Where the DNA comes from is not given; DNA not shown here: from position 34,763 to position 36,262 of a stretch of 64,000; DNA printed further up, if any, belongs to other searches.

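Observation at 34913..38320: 1135-aa fusion of a PanE/ApbA-like domain, a DUF2889-like module and a FadD-type acyl-CoA synthetase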

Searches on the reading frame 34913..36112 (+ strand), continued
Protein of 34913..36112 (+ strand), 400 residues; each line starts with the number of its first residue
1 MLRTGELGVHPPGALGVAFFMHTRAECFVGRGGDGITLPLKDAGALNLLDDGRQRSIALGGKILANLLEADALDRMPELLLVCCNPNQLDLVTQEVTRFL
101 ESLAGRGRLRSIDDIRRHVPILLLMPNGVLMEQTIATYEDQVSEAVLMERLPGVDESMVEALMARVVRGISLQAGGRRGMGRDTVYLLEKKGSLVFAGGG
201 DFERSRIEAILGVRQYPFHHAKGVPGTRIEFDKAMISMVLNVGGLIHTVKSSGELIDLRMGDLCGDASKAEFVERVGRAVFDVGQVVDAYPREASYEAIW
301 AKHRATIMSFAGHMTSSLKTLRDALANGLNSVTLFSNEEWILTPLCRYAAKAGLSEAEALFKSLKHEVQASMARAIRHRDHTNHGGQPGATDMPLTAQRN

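Call 80: list_cluster_members(proteins=[P0201, P0202, P0203, P0177, P0163, P0140])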
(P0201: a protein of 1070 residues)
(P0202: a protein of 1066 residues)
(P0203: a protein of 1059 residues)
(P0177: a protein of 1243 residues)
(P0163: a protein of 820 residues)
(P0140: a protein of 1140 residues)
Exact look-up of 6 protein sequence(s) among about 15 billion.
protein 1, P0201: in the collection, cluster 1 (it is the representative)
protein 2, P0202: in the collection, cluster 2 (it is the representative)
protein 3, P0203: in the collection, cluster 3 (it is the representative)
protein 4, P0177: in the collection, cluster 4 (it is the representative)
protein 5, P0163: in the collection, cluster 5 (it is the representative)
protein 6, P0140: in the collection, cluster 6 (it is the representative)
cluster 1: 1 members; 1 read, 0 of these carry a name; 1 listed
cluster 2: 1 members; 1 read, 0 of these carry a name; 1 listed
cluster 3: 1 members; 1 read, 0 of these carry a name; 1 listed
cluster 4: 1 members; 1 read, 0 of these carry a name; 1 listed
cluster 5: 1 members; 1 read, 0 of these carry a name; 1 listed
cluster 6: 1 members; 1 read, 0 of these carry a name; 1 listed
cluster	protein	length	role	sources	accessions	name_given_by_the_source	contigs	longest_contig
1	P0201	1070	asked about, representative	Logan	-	-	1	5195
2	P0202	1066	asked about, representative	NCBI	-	-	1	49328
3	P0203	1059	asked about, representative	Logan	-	-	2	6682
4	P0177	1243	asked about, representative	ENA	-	-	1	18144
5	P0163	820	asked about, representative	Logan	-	-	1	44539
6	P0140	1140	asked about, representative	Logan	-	-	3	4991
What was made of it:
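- Tried and rejected: It returned no names (call 80).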

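Call 81: find_encoding_contigs(protein=P0202, flank=8000, max_places=2)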
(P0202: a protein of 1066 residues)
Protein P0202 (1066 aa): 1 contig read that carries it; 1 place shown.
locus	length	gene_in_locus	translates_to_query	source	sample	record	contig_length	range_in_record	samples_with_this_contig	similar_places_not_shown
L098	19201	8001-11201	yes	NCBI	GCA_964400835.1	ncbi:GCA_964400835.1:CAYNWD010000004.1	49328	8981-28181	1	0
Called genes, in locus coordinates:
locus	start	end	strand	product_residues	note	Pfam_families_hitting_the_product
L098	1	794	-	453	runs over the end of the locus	PF11638:DnaA_N (weak), PF00308:Bac_DnaA, PF01695:IstB_IS21, PF00004:AAA, PF08299:Bac_DnaA_C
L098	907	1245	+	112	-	-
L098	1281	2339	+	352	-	PF26299:MurL_N, PF26298:MurL_epimerase_C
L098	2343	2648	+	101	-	PF21799:MurD-like_N (faint)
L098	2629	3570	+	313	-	PF08245:Mur_ligase_M, PF02875:Mur_ligase_C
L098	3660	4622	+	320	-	-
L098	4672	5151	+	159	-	PF00208:ELFV_dehydrog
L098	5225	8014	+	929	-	PF01039:Carboxyl_trans, PF03255:ACCA, PF01039:Carboxyl_trans (weak)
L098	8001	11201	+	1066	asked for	PF00549:Ligase_CoA (weak), PF13607:Succ_CoA_lig (weak)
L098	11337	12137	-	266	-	PF00459:Inositol_P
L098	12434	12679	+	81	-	PF00825:Ribonuclease_P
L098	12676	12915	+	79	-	PF01809:YidD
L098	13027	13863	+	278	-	PF02096:60KD_IMP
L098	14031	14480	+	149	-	PF13083:KH_KhpA-B, PF01424:R3H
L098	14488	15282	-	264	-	PF00149:Metallophos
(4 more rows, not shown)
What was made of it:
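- One of these overlaps an acyl-CoA carboxyltransferase gene (call 81).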

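Call 83: search_protein_families(library=pfam, alignment_id=A4, max_evalue=10)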
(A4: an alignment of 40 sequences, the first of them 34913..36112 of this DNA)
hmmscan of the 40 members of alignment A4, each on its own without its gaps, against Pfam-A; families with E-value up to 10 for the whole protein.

A. member 1, window:34913-36112:+ (400 aa): 0 families

B. families by the number of members that match (of 40 scanned): 12 families
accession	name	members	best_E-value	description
PF20362.3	DUF6657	3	0.032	Family of unknown function (DUF6657)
PF11136.13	DUF2889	1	6.5e-05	Protein of unknown function (DUF2889)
PF00720.22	SSI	1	0.069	Subtilisin inhibitor-like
PF03306.18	AAL_decarboxy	1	0.093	Alpha-acetolactate decarboxylase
PF00123.25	Hormone_2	1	0.11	Peptide hormone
PF08546.17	ApbA_C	1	0.15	Ketopantoate reductase PanE/ApbA C terminal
PF21616.3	Topo-V_HhH_2_2nd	1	0.17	Topoisomerase V, second (HhH)2 tandem domain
PF24993.1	GNC1_N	1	0.23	Stalled ribosome sensor GCN1 N-terminal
PF02341.20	RbcX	1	0.27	RbcX protein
PF02064.20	MAS20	1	0.27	MAS20 protein import receptor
PF12896.12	ANAPC4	1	0.27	Anaphase-promoting complex, cyclosome, subunit 4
PF07720.18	TPR_3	1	0.43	Tetratricopeptide repeat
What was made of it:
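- On Ketopantoate reductase PanE/ApbA (PF02558 + PF08546): One of 40 family members hits ApbA_C, at E 0.15 (call 83).
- Checked: Only 1 of 40 family members hits ApbA_C, at E 0.15 (call 83).
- Tried and rejected: There was no recurrent family (call 83).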
